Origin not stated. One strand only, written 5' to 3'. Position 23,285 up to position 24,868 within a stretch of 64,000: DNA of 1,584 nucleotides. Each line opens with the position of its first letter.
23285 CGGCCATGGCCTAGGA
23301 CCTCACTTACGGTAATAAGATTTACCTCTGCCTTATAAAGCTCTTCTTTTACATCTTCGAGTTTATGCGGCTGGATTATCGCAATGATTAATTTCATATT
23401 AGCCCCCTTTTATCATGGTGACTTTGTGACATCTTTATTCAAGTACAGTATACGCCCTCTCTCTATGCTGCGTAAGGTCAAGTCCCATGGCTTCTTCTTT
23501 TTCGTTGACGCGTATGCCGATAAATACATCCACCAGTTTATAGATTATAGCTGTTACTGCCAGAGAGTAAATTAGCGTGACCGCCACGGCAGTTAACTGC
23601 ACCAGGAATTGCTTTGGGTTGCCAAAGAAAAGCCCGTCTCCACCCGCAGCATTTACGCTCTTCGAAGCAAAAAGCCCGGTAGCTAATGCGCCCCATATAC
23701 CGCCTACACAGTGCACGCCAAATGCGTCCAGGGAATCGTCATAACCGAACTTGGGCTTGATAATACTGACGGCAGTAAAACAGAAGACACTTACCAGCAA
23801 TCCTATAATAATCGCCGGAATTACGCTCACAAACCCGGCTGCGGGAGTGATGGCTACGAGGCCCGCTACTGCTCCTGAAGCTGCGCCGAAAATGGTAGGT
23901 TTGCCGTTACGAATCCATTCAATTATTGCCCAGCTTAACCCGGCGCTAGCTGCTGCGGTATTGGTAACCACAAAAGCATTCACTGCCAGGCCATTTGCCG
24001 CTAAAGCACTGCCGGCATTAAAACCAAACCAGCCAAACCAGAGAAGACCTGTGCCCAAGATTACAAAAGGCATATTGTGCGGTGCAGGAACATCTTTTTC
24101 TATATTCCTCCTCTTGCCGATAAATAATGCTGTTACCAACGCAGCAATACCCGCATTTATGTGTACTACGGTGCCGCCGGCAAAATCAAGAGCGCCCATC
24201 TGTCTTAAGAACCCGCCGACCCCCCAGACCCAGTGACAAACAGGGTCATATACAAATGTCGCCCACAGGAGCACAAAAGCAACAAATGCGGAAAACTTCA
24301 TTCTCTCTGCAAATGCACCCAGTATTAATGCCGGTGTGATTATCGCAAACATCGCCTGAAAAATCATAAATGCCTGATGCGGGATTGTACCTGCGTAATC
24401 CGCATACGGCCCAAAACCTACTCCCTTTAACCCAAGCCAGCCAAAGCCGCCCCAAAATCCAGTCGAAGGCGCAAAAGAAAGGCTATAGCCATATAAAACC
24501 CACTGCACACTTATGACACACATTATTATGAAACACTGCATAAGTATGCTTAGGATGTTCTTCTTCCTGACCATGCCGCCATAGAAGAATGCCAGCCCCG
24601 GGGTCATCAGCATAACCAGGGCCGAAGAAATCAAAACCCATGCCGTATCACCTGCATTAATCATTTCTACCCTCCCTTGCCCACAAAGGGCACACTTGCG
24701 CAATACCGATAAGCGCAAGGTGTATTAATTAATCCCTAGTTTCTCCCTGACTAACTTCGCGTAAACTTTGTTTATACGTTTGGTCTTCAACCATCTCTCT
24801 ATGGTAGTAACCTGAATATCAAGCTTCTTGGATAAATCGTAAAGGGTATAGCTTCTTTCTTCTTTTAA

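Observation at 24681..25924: Family of hairpins with conserved ATCGG/AGCGG-containing loops and variable, compensating stems; an inverted pair brackets the HTH + OMP module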

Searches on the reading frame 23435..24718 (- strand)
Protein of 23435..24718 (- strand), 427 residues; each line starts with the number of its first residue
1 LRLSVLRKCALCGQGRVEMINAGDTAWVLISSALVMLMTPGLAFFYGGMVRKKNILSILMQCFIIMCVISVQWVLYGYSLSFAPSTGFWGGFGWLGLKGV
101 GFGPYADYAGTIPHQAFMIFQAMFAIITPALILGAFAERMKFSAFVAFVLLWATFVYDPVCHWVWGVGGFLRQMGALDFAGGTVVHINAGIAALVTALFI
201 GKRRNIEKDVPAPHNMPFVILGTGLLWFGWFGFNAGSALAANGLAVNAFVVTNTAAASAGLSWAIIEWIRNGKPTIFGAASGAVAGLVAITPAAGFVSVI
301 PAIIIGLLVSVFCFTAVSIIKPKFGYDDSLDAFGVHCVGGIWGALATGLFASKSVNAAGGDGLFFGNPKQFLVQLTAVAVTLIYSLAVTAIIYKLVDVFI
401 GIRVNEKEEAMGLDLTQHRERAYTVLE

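Call 10: search_protein_families(library=pfam, proteins=[window:23435-24718:-], max_evalue=0.01)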
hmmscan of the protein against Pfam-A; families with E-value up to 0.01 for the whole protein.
window:23435-24718:- (427 aa): 1 family
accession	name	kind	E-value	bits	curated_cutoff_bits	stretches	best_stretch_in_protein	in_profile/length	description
PF00909.26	Ammonium_transp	-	2.9e-133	444.9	23.2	1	26-423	1-399/399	Ammonium Transporter Family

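Call 35: find_homologous_proteins(query=window:23435-24664:-, max_evalue=1e-80)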
Query window:23435-24664:- (409 aa): 8000 proteins with E <= 1e-80 among 8000 candidates; the best 120 are listed.
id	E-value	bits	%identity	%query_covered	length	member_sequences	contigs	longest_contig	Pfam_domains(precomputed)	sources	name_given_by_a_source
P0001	9.7e-266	899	100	100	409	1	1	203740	PF00909.27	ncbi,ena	ncbi:MAG: ammonium transporter [Candidatus Omnitrophota bacterium]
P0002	1.1e-247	840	90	100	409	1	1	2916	PF00909.27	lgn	-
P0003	2.7e-247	839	91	100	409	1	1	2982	PF00909.27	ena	-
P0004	1.6e-246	836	91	100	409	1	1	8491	PF00909.27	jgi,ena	-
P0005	4.2e-243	825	89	100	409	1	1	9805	PF00909.27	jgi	jgi:Amt family ammonium transporter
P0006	5.5e-243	824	89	100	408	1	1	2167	PF00909.27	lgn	-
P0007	4.0e-242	822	88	100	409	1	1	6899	PF00909.27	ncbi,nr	ncbi:MAG: ammonium transporter [Candidatus Omnitrophica bacterium]|nr:ammonium transporter [Candidat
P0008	7.5e-241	817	89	100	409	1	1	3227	PF00909.27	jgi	jgi:Amt family ammonium transporter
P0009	1.2e-240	817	89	100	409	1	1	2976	PF00909.27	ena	-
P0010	1.7e-240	816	87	100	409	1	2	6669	PF00909.27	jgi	jgi:Amt family ammonium transporter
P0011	2.2e-240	816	88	100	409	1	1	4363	PF00909.27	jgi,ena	-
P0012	2.6e-240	816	88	100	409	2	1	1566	PF00909.27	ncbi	-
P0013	3.1e-239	812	87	100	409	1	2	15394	PF00909.27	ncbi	-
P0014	5.0e-239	811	88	100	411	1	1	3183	PF00909.27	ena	-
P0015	2.6e-238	809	87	100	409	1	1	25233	PF00909.27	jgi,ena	-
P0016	2.9e-238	809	88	100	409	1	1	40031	PF00909.27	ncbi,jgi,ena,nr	ncbi:MAG: ammonium transporter [Candidatus Omnitrophica bacterium]|nr:ammonium transporter [Candidat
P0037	3.8e-236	802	86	100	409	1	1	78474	PF00909.27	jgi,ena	jgi:Amt family ammonium transporter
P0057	7.8e-235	798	85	100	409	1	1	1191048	PF00909.27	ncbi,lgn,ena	-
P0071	5.8e-234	795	85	100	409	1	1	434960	PF00909.27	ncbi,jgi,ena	ncbi:MAG: ammonium transporter [Candidatus Omnitrophota bacterium]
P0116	5.5e-232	788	85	100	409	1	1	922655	PF00909.27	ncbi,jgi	ncbi:MAG: ammonium transporter [Candidatus Omnitrophota bacterium]|jgi:Amt family ammonium transport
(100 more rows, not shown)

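Call 36: find_encoding_contigs(protein=P0016, flank=10000, max_places=2)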
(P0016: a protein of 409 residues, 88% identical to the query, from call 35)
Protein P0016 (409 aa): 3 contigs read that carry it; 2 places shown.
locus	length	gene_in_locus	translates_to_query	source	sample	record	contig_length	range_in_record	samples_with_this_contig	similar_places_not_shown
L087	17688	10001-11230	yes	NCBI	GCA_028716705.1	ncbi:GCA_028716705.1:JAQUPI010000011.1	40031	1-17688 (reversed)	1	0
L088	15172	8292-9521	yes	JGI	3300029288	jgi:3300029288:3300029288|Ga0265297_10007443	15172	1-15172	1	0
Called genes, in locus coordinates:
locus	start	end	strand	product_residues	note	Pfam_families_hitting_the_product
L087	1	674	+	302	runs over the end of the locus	-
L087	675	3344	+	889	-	PF13629:T2SS-T3SS_pil_N, PF17210:SdrD_B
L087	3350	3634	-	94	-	-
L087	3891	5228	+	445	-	PF02812:ELFV_dehydrog_N, PF00208:ELFV_dehydrog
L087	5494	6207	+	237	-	PF01590:GAF, PF13185:GAF_2, PF13492:GAF_3, PF03861:ANTAR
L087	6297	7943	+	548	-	PF01645:Glu_synthase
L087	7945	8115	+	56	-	-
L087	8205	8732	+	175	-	PF00196:GerE (weak)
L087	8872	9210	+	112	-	PF00543:P-II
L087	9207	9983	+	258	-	-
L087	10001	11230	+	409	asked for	PF00909:Ammonium_transp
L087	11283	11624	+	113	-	PF00543:P-II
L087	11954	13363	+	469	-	PF03951:Gln-synt_N, PF00120:Gln-synt_C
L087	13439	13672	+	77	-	PF02954:HTH_8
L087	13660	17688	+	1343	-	PF00310:GATase_2, PF04898:Glu_syn_central, PF01645:Glu_synthase, PF01493:GXGXG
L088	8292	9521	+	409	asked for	PF00909:Ammonium_transp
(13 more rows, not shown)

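Call 37: find_encoding_contigs(protein=P0057, flank=10000, max_places=2)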
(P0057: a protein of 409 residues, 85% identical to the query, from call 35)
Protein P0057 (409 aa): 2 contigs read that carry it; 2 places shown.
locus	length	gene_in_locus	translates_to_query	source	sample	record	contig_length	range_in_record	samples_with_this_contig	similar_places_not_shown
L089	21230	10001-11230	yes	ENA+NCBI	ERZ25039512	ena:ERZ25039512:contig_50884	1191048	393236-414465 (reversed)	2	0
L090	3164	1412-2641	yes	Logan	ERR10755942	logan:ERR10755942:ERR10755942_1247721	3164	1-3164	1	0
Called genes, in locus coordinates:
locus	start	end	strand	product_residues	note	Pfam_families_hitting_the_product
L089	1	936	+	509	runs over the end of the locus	PF02874:ATP-synt_ab_N, PF00006:ATP-synt_ab, PF00306:ATP-synt_ab_C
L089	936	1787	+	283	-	PF00231:ATP-synt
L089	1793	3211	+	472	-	PF02874:ATP-synt_ab_N, PF00006:ATP-synt_ab, PF22919:ATP-synt_VA_C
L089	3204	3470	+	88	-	PF02823:ATP-synt_DE_N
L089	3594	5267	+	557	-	PF00795:CN_hydrolase, PF02540:NAD_synthase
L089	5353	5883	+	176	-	PF00196:GerE (faint)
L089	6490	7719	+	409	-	PF00324:AA_permease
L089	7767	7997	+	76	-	PF00543:P-II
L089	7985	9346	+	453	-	PF07642:BBP2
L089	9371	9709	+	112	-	PF00543:P-II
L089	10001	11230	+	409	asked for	PF00909:Ammonium_transp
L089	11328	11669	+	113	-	PF00543:P-II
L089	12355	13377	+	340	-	PF03951:Gln-synt_N, PF00120:Gln-synt_C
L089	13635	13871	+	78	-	PF00120:Gln-synt_C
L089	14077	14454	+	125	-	PF02954:HTH_8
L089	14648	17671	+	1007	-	PF00310:GATase_2, PF04898:Glu_syn_central, PF01645:Glu_synthase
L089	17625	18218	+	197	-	PF01645:Glu_synthase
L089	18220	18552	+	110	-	PF01493:GXGXG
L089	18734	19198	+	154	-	PF01493:GXGXG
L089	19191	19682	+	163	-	PF14691:Fer4_20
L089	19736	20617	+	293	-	PF07992:Pyr_redox_2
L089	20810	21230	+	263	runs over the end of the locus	PF01946:Thi4, PF00890:FAD_binding_2 (faint), PF07992:Pyr_redox_2 (weak), PF12831:FAD_oxidored, PF13450:NAD_binding_8 (weak)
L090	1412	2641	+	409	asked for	PF00909:Ammonium_transp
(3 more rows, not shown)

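Call 38: find_encoding_contigs(protein=P0004, flank=10000, max_places=2)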
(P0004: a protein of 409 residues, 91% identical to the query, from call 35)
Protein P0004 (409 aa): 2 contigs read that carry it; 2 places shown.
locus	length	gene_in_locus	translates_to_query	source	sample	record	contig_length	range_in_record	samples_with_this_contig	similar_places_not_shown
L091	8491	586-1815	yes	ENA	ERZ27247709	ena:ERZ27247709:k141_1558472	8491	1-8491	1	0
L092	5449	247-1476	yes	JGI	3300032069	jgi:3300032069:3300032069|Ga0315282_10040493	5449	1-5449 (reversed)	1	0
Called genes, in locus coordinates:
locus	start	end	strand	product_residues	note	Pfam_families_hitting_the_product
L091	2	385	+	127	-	?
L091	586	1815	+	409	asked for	PF00909:Ammonium_transp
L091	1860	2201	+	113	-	PF00543:P-II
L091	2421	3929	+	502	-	PF03951:Gln-synt_N, PF00120:Gln-synt_C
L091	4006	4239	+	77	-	PF02954:HTH_8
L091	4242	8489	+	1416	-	?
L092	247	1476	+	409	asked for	PF00909:Ammonium_transp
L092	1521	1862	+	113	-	PF00543:P-II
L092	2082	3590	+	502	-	PF03951:Gln-synt_N, PF00120:Gln-synt_C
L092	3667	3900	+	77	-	PF02954:HTH_8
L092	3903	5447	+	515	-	?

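Call 42: find_encoding_contigs(protein=P0037, flank=10000, max_places=1)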
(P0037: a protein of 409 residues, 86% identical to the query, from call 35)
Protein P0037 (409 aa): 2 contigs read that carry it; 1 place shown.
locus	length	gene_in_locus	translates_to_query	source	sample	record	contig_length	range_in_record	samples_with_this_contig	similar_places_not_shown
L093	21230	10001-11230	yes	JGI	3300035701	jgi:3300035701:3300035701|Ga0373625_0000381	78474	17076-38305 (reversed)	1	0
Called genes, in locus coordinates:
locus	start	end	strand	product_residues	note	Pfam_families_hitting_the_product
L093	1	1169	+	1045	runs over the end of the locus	PF13229:Beta_helix (weak)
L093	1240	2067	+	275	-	PF00175:NAD_binding_1 (weak), PF10418:DHODB_Fe-S_bind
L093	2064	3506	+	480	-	PF14691:Fer4_20, PF00070:Pyr_redox (faint), PF00890:FAD_binding_2 (weak), PF01494:FAD_binding_3 (faint), PF01946:Thi4 (weak), PF03486:HI0933_like (faint), PF07992:Pyr_redox_2, PF13450:NAD_binding_8, +2 more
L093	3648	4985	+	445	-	PF02812:ELFV_dehydrog_N, PF00208:ELFV_dehydrog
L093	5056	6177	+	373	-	PF01266:DAO, PF01494:FAD_binding_3 (faint), PF02254:TrkA_N (faint), PF13450:NAD_binding_8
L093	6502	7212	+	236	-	PF13185:GAF_2, PF01590:GAF, PF13492:GAF_3, PF03861:ANTAR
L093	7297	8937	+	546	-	PF01645:Glu_synthase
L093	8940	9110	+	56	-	-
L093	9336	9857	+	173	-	PF00196:GerE (weak)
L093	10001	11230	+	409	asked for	PF00909:Ammonium_transp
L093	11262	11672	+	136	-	PF00543:P-II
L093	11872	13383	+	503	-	PF03951:Gln-synt_N, PF00120:Gln-synt_C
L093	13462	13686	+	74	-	PF02954:HTH_8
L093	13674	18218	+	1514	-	PF00310:GATase_2, PF04898:Glu_syn_central, PF01645:Glu_synthase, PF01493:GXGXG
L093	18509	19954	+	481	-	PF13241:NAD_binding_7 (faint), PF14691:Fer4_20, PF00070:Pyr_redox (faint), PF00890:FAD_binding_2 (weak), PF01266:DAO (weak), PF03486:HI0933_like (weak), PF07992:Pyr_redox_2, PF13450:NAD_binding_8, +3 more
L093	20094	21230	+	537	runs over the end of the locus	PF06418:CTP_synth_N, PF00117:GATase, PF07722:Peptidase_C26 (weak)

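Call 43: find_encoding_contigs(protein=P0071, flank=10000, max_places=1)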
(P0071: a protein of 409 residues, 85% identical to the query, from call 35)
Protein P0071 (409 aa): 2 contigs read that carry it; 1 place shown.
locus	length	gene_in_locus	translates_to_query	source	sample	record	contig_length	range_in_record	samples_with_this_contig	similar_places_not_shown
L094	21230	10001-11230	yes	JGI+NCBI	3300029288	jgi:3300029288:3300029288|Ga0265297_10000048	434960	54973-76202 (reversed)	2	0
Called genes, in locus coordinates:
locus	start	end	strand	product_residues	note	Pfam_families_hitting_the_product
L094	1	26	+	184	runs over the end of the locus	PF00213:OSCP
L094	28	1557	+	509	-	PF02874:ATP-synt_ab_N, PF00006:ATP-synt_ab, PF00306:ATP-synt_ab_C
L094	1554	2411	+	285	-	PF00231:ATP-synt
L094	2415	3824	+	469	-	PF02874:ATP-synt_ab_N, PF00006:ATP-synt_ab, PF22919:ATP-synt_VA_C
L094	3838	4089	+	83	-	PF02823:ATP-synt_DE_N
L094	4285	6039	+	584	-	PF00795:CN_hydrolase, PF02540:NAD_synthase, PF03054:tRNA_Me_trans (weak)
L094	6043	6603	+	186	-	-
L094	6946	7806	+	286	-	PF09694:Gcw_chp (weak)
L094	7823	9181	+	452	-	PF00909:Ammonium_transp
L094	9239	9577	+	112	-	PF00543:P-II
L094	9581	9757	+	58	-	-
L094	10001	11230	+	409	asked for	PF00909:Ammonium_transp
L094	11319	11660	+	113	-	PF00543:P-II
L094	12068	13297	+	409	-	PF00909:Ammonium_transp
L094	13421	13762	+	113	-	PF00543:P-II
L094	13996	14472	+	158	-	PF03449:GreA_GreB_N, PF01272:GreA_GreB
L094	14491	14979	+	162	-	PF00383:dCMP_cyt_deam_1, PF14437:MafB19-deam, PF14439:Bd3614-deam (weak)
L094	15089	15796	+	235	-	PF00072:Response_reg, PF00486:Trans_reg_C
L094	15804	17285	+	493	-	PF00672:HAMP (weak), PF00512:HisKA, PF02518:HATPase_c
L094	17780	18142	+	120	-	PF00072:Response_reg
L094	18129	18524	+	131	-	PF00072:Response_reg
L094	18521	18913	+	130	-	PF07238:PilZ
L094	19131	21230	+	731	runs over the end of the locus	PF12437:GSIII_N, PF00120:Gln-synt_C, PF18318:Gln-synt_C-ter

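Call 44: find_encoding_contigs(protein=P0116, flank=10000, max_places=1)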
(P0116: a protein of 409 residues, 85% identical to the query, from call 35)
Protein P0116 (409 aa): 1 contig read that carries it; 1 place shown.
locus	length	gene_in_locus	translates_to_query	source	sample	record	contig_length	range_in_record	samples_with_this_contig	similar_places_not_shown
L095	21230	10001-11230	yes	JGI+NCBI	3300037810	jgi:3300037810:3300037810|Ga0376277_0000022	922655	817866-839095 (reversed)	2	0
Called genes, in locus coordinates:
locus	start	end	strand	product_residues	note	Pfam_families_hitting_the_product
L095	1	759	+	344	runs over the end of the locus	-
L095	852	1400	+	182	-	PF01558:POR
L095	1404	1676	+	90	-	PF12797:Fer4_2 (faint), PF12837:Fer4_6 (faint), PF13237:Fer4_10 (weak), PF14697:Fer4_21, PF12838:Fer4_7 (weak), PF13187:Fer4_9 (weak), PF13484:Fer4_16 (faint), PF00037:Fer4 (weak)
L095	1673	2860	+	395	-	PF01855:POR_N, PF17147:PFOR_II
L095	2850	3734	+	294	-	PF02775:TPP_enzyme_C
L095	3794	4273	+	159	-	PF00210:Ferritin, PF02915:Rubrerythrin, PF03232:COQ7 (faint)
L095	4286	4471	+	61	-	PF12797:Fer4_2 (weak), PF00037:Fer4 (weak), PF12837:Fer4_6 (weak), PF13459:Fer4_15, PF14697:Fer4_21 (weak), PF13370:Fer4_13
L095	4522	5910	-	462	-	PF13623:SurA_N_2, PF13624:SurA_N_3, PF13145:Rotamase_2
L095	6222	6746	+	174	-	PF04542:Sigma70_r2 (faint), PF00196:GerE (faint)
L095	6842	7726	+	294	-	-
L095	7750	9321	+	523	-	PF00909:Ammonium_transp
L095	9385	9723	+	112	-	PF00543:P-II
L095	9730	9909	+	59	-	-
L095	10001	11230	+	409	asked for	PF00909:Ammonium_transp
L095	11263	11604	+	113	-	PF00543:P-II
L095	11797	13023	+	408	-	PF00909:Ammonium_transp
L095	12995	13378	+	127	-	PF00543:P-II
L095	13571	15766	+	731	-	PF12437:GSIII_N, PF00120:Gln-synt_C, PF18318:Gln-synt_C-ter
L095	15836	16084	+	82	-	PF02954:HTH_8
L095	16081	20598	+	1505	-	PF00310:GATase_2, PF04898:Glu_syn_central, PF01645:Glu_synthase, PF01493:GXGXG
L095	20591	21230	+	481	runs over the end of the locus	PF14691:Fer4_20, PF00070:Pyr_redox (weak), PF00890:FAD_binding_2 (weak), PF01266:DAO, PF03486:HI0933_like (weak), PF07992:Pyr_redox_2, PF13450:NAD_binding_8, PF01593:Amino_oxidase (weak), +4 more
